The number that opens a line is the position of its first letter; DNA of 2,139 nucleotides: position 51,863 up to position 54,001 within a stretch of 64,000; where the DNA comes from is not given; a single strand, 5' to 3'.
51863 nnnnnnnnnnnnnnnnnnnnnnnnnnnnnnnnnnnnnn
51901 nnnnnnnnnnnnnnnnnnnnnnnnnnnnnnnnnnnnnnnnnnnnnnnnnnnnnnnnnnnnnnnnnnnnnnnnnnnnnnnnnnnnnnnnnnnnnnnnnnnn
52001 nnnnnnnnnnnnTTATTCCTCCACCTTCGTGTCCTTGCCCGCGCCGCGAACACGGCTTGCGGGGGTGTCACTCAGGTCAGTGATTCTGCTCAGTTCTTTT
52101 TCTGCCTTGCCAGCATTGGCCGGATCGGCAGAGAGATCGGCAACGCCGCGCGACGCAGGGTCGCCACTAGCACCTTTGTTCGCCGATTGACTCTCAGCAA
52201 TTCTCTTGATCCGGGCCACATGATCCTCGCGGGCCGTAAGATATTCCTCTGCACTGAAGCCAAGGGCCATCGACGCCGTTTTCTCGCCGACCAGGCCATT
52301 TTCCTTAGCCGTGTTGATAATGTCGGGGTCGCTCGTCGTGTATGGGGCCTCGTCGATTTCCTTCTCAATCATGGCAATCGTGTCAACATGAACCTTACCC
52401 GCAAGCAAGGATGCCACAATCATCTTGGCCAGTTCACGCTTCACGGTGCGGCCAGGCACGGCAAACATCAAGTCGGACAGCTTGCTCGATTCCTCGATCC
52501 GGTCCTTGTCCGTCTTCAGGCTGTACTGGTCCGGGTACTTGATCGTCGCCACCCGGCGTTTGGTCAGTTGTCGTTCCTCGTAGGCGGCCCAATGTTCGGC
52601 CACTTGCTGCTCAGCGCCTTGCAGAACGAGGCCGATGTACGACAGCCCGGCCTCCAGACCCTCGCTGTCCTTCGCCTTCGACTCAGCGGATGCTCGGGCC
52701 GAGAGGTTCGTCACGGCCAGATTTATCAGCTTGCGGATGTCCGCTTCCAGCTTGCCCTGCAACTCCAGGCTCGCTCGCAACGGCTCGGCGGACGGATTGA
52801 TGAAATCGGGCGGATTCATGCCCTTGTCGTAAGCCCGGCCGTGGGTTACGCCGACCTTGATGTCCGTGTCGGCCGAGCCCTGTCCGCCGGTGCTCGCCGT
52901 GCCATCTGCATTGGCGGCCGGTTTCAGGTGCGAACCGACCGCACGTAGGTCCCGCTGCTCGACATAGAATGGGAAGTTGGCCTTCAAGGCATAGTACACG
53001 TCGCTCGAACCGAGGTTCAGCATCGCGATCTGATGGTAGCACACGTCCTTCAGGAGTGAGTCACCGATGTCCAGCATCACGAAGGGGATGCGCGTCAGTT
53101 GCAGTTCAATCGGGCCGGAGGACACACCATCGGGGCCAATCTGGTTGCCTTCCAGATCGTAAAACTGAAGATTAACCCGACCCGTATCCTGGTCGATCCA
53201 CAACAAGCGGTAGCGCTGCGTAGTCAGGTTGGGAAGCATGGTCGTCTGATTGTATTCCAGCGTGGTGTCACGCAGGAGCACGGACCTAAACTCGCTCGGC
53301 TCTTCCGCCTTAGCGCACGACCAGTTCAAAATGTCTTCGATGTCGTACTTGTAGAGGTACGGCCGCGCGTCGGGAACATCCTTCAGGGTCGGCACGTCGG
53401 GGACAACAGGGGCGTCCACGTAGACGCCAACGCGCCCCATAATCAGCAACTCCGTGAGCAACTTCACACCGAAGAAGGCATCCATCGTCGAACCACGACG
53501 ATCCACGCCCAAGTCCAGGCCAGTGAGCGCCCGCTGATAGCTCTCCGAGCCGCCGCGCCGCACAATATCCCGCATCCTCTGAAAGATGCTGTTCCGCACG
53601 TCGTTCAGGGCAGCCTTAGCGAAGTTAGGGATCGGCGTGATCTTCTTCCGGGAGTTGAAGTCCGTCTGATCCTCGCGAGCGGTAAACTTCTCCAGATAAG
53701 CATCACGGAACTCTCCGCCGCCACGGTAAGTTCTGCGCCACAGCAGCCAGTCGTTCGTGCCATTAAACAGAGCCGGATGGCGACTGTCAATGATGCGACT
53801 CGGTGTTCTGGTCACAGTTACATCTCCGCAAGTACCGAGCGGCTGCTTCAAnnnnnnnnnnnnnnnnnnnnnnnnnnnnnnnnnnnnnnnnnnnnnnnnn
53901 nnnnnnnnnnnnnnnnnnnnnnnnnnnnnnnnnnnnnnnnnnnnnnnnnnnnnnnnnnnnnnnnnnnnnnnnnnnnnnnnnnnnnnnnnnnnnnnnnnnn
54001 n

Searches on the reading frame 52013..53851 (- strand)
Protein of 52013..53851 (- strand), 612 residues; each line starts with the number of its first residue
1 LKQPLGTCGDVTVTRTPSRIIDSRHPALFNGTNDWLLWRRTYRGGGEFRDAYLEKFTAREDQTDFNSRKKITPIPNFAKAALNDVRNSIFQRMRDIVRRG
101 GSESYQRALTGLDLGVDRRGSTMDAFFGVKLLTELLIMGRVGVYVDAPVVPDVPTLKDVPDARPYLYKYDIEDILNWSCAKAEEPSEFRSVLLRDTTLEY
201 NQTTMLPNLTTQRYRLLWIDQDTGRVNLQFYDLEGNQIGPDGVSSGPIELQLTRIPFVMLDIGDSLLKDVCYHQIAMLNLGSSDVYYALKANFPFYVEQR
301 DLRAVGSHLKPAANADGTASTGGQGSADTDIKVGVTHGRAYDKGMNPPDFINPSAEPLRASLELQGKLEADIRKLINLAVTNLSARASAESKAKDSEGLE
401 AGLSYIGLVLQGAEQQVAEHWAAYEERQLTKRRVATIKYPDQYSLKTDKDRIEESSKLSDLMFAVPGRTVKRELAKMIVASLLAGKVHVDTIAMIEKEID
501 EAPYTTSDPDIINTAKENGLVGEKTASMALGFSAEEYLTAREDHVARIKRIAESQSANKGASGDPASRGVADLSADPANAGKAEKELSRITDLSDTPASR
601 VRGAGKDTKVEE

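Call 10: search_protein_families(library=phrogs, proteins=[window:52013-53851:-], max_evalue=0.00001)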
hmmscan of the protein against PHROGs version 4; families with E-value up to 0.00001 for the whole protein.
window:52013-53851:- (612 aa): 1 family
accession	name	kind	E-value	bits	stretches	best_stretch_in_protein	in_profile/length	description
phrog_145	-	head and packaging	1.1e-32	114.4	1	19-453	8-423/493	portal protein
